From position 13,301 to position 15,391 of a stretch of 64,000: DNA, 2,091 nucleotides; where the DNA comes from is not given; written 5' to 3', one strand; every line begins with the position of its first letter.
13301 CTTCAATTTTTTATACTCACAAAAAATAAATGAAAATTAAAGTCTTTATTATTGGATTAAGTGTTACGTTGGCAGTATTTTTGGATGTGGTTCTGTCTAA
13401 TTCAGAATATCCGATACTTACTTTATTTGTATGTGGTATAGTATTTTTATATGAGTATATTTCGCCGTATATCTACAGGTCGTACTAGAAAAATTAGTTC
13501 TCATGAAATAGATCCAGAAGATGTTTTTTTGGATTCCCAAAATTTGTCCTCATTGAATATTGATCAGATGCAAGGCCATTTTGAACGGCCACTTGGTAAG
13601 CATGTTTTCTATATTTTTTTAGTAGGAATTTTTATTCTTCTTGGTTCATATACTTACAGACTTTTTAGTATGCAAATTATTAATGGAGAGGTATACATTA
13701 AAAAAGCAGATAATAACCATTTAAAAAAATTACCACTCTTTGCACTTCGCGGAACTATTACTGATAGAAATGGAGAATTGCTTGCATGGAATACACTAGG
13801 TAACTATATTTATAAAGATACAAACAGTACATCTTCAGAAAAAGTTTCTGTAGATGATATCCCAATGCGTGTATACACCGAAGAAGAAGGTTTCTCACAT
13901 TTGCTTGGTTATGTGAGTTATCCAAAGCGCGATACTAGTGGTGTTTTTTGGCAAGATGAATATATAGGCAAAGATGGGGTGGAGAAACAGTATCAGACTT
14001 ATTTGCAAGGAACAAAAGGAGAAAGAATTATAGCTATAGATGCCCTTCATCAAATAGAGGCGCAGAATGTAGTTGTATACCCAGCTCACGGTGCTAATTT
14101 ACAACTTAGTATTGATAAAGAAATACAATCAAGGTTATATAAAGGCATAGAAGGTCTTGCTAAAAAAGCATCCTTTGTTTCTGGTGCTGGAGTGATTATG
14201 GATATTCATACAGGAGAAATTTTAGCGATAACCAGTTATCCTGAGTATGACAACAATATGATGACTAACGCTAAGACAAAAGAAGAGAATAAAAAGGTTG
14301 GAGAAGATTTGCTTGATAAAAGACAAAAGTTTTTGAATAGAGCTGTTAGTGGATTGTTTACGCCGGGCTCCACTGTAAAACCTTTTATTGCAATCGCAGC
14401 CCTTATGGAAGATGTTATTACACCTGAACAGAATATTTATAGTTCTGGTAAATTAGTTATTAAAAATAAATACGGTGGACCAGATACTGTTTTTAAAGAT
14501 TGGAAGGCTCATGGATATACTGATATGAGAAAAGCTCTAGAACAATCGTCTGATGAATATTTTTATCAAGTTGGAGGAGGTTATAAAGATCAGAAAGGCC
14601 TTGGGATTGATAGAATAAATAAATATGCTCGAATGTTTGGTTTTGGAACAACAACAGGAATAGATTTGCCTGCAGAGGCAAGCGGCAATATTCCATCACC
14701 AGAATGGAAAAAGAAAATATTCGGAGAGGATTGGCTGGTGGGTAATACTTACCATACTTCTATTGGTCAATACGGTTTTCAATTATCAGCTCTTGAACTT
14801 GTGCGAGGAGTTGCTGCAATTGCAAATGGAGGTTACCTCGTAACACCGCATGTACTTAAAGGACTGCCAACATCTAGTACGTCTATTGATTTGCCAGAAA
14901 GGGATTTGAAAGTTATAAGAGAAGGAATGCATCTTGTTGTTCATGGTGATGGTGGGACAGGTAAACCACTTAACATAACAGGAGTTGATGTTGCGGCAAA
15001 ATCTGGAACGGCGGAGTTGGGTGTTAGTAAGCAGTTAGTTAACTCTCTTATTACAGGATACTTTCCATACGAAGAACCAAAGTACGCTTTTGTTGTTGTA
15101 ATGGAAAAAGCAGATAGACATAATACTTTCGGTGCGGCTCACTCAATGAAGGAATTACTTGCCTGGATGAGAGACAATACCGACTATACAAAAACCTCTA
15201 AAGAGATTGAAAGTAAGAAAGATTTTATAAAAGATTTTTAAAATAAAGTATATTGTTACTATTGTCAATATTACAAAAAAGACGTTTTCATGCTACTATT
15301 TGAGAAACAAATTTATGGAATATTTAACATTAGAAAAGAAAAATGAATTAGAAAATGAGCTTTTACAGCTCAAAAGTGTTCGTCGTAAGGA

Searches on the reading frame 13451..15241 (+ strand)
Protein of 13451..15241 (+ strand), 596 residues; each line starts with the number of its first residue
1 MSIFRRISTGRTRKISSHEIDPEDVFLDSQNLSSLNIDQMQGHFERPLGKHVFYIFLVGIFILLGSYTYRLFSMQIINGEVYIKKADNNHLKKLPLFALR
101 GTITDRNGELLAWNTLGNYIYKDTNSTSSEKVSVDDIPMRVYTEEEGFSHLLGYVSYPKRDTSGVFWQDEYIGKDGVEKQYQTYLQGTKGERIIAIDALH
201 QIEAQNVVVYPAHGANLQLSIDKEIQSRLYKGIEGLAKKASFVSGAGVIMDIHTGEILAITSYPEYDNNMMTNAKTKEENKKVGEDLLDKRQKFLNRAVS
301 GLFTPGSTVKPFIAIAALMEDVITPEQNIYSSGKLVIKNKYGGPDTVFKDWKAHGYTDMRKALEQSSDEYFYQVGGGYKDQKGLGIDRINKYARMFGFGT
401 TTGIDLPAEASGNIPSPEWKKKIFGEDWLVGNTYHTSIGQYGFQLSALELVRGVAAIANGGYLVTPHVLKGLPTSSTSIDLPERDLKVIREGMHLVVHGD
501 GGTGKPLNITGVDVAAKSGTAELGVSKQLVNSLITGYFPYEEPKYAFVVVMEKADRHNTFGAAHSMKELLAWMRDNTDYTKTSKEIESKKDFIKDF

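Call 35: search_protein_families(library=ncbifam, proteins=[window:13451-15241:+], max_evalue=1e-10)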
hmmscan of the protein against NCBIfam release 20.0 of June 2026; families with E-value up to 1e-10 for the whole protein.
window:13451-15241:+ (596 aa): 16 families
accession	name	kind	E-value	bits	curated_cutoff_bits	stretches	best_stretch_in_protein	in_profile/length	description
TIGR03423.1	pbp2_mrdA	equivalog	6.1e-118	394.9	455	2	125-569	131-586/593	penicillin-binding protein 2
NF008061.0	PRK10795.1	equivalog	5e-61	207.1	962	1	136-562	161-603/634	peptidoglycan DD-transpeptidase MrdA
TIGR02214.1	spoVD_pbp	equivalog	1.5e-55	188.7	688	1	173-562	167-540/636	stage V sporulation protein D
NF051842.1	PBP4_5_Efaec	equivalog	2.6e-40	138.4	700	1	123-572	238-664/668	penicillin-binding protein PBP4(5)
NF038278.1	strep_PBP2B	exception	1.7e-35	122.6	975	1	170-561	260-662/678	penicillin-binding protein PBP2B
NF011685.0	PRK15105.1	subfamily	6.9e-34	117.4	737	1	173-566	188-547/588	peptidoglycan glycosyltransferase FtsI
NF053573.1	PBP2_PenA_Neis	exception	6.9e-31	107.4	1105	1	172-554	187-538/572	peptidoglycan D,D-transpeptidase PBP2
NF038271.1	strep_PBP2X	exception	4.5e-25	88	1050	1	124-472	167-483/750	penicillin-binding protein PBP2X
NF000237.1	MECA_PBP2A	equivalog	5.6e-25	87.7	750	1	131-546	232-626/668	PBP2a family beta-lactam-resistant peptidoglycan transpeptidase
NF000408.1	MECA2_pure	exception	8.6e-24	83.7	1525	1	132-546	233-626/668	PBP2a family beta-lactam-resistant peptidoglycan transpeptidase MecA2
NF000407.1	MECC_PBP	exception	2.3e-23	82.3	1500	1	128-559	226-636/665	PBP2a family beta-lactam-resistant peptidoglycan transpeptidase MecC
NF000410.1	MECA1_pure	exception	4.7e-22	77.9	1480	1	133-552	233-630/666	PBP2a family beta-lactam-resistant peptidoglycan transpeptidase MecA1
NF000406.1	MECB_PBP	exception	1.7e-21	76.3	1450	1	132-531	232-616/674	PBP2a family beta-lactam-resistant peptidoglycan transpeptidase MecB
NF000409.1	MECA_pure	exception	3.9e-21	75.2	1490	1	135-546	236-626/668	PBP2a family beta-lactam-resistant peptidoglycan transpeptidase MecA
NF033378.1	MECD_PBP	exception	2.6e-17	62.4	1450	1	130-528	233-616/678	PBP2a family beta-lactam-resistant peptidoglycan transpeptidase MecD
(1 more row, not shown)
